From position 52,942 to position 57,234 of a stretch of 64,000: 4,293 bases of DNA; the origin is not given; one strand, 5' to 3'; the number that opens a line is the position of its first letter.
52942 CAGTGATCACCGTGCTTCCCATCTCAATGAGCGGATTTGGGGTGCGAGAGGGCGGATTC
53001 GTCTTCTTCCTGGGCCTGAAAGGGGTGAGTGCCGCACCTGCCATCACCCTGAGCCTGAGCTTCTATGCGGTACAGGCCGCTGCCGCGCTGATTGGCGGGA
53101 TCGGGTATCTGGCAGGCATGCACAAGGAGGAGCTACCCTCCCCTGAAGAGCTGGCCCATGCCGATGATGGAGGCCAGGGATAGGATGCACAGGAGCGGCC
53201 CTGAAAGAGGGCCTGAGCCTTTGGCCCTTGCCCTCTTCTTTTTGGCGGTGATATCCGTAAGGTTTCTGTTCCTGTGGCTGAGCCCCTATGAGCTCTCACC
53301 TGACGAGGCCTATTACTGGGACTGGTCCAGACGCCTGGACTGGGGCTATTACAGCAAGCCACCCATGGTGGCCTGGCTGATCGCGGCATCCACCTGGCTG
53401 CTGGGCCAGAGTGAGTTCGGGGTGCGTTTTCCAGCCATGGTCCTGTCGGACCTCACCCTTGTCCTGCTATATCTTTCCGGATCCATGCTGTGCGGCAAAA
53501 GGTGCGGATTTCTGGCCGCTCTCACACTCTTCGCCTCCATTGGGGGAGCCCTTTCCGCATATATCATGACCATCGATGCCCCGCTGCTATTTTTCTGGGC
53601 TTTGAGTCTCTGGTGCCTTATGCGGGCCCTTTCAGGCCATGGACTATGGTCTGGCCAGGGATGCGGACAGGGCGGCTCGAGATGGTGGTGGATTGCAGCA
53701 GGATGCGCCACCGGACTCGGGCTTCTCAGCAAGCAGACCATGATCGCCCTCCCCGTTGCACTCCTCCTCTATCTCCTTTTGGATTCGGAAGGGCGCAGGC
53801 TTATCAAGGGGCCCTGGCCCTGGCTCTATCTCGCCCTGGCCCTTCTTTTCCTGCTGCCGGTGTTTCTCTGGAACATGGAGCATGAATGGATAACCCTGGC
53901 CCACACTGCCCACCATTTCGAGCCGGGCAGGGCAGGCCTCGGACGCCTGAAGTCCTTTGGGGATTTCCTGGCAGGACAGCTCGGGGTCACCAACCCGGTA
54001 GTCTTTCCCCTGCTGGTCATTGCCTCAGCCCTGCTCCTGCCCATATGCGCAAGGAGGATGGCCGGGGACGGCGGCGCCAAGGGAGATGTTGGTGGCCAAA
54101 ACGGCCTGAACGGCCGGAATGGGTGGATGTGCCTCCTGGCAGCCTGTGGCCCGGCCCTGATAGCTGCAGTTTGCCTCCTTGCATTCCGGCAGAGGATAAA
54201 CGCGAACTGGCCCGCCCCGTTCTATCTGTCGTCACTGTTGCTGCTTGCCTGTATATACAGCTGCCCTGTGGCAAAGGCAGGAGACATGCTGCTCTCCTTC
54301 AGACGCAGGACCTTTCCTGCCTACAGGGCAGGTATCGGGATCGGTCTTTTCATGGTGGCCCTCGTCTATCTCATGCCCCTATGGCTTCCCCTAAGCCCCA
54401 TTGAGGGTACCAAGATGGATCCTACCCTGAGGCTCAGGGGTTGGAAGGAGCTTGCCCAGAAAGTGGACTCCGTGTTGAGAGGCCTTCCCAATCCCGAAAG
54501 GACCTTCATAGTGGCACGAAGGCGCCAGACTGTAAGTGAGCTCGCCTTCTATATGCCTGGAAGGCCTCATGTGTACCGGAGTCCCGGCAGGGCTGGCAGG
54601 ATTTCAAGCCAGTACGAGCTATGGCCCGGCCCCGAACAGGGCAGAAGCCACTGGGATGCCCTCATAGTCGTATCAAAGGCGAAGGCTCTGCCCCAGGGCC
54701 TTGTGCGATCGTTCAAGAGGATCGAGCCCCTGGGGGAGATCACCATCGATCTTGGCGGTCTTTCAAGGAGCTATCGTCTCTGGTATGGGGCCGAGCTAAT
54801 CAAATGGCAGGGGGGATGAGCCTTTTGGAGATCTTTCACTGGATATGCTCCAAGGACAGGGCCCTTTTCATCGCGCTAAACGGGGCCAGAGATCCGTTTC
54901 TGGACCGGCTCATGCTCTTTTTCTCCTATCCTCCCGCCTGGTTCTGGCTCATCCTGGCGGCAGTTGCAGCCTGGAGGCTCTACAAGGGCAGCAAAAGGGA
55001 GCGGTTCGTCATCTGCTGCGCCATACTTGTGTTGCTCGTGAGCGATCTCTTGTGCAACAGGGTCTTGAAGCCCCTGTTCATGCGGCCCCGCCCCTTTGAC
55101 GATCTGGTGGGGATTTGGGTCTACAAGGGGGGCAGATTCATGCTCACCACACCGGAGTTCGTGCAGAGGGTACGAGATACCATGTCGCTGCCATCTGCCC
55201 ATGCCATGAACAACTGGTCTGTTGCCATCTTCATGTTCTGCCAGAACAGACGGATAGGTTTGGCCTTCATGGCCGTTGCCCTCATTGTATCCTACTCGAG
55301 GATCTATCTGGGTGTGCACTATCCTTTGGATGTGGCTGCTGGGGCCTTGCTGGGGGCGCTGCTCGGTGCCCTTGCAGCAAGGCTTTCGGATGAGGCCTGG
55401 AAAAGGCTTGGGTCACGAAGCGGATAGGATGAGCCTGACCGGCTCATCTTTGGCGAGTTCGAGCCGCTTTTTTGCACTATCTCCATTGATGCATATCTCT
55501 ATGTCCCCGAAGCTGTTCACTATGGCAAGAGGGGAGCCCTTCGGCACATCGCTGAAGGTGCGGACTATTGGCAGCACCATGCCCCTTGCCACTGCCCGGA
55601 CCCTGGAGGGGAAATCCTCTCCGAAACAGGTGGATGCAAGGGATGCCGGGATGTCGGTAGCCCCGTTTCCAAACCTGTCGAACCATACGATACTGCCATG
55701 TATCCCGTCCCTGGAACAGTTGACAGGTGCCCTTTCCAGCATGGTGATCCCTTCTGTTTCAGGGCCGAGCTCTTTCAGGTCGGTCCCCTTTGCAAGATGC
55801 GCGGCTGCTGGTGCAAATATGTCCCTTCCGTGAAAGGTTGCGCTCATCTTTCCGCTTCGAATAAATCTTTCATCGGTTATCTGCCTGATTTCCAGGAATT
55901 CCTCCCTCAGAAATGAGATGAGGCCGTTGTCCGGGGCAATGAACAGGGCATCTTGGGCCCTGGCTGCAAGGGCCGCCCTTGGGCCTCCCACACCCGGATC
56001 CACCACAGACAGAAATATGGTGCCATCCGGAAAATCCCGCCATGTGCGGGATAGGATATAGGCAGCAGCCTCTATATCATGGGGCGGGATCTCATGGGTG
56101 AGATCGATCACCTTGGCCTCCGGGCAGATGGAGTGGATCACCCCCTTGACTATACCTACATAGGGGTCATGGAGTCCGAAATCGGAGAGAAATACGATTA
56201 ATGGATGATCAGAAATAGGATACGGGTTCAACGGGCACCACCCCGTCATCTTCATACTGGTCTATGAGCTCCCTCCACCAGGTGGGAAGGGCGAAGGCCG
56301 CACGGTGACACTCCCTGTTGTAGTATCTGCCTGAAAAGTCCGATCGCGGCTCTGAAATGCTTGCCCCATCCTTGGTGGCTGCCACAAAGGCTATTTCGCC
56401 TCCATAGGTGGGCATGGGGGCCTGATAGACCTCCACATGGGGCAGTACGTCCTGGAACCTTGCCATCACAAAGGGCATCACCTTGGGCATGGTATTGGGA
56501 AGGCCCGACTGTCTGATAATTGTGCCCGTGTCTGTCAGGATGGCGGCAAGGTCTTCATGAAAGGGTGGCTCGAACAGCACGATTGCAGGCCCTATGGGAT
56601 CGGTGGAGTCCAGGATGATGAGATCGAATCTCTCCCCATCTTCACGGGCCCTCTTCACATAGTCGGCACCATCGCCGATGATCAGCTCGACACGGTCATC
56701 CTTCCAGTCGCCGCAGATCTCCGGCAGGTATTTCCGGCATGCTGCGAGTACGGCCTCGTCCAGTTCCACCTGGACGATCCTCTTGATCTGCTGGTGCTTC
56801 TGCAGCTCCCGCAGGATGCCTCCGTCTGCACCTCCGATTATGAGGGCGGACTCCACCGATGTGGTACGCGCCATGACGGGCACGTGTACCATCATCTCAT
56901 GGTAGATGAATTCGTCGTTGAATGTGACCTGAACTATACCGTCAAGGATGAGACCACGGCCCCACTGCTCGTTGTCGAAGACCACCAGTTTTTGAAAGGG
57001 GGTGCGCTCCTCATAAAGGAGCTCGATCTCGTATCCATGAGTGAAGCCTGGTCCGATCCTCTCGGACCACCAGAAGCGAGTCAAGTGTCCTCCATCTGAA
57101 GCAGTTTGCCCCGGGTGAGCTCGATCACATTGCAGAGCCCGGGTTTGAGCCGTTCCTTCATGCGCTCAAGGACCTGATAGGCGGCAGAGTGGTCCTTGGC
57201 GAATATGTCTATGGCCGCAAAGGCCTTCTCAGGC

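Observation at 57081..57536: Catalytically dead SAM decarboxylase homolog translationally coupled to speE (possible bacterial prozyme)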

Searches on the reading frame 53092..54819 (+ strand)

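Call 3: search_protein_families(library=pfam, proteins=[window:53092-54819:+], max_evalue=0.01)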
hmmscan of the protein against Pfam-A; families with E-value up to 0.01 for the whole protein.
window:53092-54819:+ (575 aa): 2 families
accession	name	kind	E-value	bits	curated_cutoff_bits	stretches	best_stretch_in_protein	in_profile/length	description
PF13231.12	PMT_2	-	2.6e-33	115.9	26.1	1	88-260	1-160/160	Dolichyl-phosphate-mannose-protein mannosyltransferase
PF02366.24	PMT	-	3.8e-08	33.6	22.7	1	85-260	58-233/245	Dolichyl-phosphate-mannose-protein mannosyltransferase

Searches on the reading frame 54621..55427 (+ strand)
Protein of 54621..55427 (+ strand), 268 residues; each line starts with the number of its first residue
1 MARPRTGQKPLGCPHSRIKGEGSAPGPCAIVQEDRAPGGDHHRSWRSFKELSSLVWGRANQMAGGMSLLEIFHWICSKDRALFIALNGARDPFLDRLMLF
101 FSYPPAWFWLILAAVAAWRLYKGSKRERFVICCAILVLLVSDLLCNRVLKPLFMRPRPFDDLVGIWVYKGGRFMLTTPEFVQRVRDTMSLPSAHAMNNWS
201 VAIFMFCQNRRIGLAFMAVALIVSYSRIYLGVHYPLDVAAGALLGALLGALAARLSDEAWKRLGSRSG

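Call 3: search_protein_families(library=pfam, proteins=[window:54621-55427:+], max_evalue=0.01)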
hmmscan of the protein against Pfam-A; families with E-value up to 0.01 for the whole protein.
window:54621-55427:+ (268 aa): 2 families
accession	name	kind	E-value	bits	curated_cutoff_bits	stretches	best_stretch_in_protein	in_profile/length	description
PF01569.27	PAP2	-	4.7e-19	68.9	27.2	1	134-258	4-127/130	PAP2 superfamily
PF14378.12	PAP2_3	-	1.1e-08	35.5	27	1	107-248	39-187/190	PAP2 superfamily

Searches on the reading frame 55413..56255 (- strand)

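Call 3: search_protein_families(library=pfam, proteins=[window:55413-56255:-], max_evalue=0.01)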
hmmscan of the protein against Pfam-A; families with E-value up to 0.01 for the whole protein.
window:55413-56255:- (280 aa): 2 families
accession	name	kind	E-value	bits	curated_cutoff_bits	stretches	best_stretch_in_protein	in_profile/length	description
PF01887.21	SAM_HAT_N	-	2.4e-55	186.7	26.3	1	20-164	1-145/145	SAM hydroxide adenosyltransferase N-terminal domain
PF20257.3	SAM_HAT_C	-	9.9e-18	64.7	25.5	1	187-274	1-84/84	SAM hydroxide adenosyltransferase C-terminal domain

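Call 4: search_protein_families(library=ncbifam, proteins=[window:55413-56255:-], max_evalue=0.01)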
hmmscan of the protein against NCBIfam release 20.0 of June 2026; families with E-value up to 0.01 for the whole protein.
window:55413-56255:- (280 aa): 3 families
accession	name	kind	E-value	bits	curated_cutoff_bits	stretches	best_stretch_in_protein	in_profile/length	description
NF058624.1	RSAMHdlseTHET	equivalog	1.8e-64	217.7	350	1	20-275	3-249/250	(R)-S-adenosyl-L-methionine hydrolase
NF053629.1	RSAMPyrc0463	equivalog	2.1e-38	132.4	470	1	20-277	2-255/256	(R)-S-adenosyl-L-methionine hydrolase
TIGR04507.1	fluorinase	equivalog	2.1e-21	76.5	400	2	24-103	1-80/286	adenosyl-fluoride synthase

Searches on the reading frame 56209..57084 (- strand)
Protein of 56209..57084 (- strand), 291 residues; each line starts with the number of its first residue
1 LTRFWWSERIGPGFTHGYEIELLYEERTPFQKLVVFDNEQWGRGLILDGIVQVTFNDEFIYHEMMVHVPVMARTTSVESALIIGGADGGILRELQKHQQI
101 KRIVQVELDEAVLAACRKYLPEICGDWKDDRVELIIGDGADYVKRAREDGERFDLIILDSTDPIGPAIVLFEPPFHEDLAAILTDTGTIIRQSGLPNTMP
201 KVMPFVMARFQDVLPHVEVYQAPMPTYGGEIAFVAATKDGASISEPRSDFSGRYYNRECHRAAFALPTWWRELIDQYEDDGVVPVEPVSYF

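Call 3: search_protein_families(library=pfam, proteins=[window:56209-57084:-], max_evalue=0.01)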
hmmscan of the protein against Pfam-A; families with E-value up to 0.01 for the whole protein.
window:56209-57084:- (291 aa): 2 families
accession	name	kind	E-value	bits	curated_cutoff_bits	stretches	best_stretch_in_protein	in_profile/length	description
PF01564.23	Spermine_synth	-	9.1e-49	166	22.9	1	58-239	1-178/186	Spermine/spermidine synthase domain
PF17284.7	Spermine_synt_N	-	3.6e-12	46.4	22.1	1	5-54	2-52/53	Spermidine synthase tetramerisation domain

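Call 4: search_protein_families(library=ncbifam, proteins=[window:56209-57084:-], max_evalue=0.01)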
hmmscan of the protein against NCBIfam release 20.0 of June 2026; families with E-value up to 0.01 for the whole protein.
window:56209-57084:- (291 aa): 7 families
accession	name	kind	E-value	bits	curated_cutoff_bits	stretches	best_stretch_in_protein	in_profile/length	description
NF002010.0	PRK00811.1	equivalog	5e-82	275.4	260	1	20-275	22-285/287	polyamine aminopropyltransferase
TIGR00417.1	speE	equivalog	1.7e-71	240.6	249.55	1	21-269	18-271/271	spermidine synthase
NF002956.0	PRK03612.1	equivalog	5.2e-37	127.4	472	1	18-268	239-493/522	polyamine aminopropyltransferase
NF002435.0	PRK01581.1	equivalog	7.6e-23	81.2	537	1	22-242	99-317/374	polyamine aminopropyltransferase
NF003380.0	PRK04457.1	equivalog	5.1e-08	32.3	304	1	74-189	67-176/265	polyamine aminopropyltransferase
NF001811.0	PRK00536.1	equivalog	1.8e-05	24.5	352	1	5-275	2-257/262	spermidine synthase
NF037959.1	MFS_SpdSyn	subfamily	1.8e-05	23.7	40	1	61-239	260-432/480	fused MFS/spermidine synthase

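Call 76: search_solved_structures(query=window:56209-57084:-, max_evalue=1e-20, show_alignments=2)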
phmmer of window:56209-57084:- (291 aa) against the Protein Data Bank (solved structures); distinct sequences matched with E-value up to 1e-20: 25.
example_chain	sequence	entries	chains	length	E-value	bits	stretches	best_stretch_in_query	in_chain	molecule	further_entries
3o4f_A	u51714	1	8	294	2.9e-52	180.9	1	6-273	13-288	Spermidine synthase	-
1iy9_A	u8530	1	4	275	6.2e-51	176.6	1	4-274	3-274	Spermidine synthase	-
6o64_A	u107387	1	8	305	6.3e-48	166.7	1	5-276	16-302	Spermidine synthase 2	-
6o65_A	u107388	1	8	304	5.7e-47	163.5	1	5-275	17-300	Spermidine synthase 1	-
1xj5_A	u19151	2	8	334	8.1e-47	163.1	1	5-275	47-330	Spermidine synthase 1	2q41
6o63_A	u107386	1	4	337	8.3e-47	163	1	5-275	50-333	Spermidine synthase 1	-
8iyi_A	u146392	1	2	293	2.4e-46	161.5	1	10-274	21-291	KLLA0B09372p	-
2o05_A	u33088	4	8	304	4e-44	154.2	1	10-275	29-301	Spermidine synthase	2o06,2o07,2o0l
3rw9_A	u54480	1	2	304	4e-44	154.2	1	10-275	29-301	Spermidine synthase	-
9q41_A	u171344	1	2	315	4.5e-44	154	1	10-275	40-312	Spermidine synthase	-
2b2c_A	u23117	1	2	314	8e-44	153.2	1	13-271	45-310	spermidine synthase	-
2hte_A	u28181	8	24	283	4.3e-43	150.8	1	5-271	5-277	Spermidine synthase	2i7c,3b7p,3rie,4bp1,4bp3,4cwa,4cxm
2pwp_A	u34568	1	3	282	4.6e-43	150.7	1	5-271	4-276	Spermidine synthase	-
4uoe_A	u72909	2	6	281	5.8e-43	150.4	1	5-271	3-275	SPERMIDINE SYNTHASE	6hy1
2pss_A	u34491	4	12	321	6e-43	150.3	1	4-271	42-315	Spermidine synthase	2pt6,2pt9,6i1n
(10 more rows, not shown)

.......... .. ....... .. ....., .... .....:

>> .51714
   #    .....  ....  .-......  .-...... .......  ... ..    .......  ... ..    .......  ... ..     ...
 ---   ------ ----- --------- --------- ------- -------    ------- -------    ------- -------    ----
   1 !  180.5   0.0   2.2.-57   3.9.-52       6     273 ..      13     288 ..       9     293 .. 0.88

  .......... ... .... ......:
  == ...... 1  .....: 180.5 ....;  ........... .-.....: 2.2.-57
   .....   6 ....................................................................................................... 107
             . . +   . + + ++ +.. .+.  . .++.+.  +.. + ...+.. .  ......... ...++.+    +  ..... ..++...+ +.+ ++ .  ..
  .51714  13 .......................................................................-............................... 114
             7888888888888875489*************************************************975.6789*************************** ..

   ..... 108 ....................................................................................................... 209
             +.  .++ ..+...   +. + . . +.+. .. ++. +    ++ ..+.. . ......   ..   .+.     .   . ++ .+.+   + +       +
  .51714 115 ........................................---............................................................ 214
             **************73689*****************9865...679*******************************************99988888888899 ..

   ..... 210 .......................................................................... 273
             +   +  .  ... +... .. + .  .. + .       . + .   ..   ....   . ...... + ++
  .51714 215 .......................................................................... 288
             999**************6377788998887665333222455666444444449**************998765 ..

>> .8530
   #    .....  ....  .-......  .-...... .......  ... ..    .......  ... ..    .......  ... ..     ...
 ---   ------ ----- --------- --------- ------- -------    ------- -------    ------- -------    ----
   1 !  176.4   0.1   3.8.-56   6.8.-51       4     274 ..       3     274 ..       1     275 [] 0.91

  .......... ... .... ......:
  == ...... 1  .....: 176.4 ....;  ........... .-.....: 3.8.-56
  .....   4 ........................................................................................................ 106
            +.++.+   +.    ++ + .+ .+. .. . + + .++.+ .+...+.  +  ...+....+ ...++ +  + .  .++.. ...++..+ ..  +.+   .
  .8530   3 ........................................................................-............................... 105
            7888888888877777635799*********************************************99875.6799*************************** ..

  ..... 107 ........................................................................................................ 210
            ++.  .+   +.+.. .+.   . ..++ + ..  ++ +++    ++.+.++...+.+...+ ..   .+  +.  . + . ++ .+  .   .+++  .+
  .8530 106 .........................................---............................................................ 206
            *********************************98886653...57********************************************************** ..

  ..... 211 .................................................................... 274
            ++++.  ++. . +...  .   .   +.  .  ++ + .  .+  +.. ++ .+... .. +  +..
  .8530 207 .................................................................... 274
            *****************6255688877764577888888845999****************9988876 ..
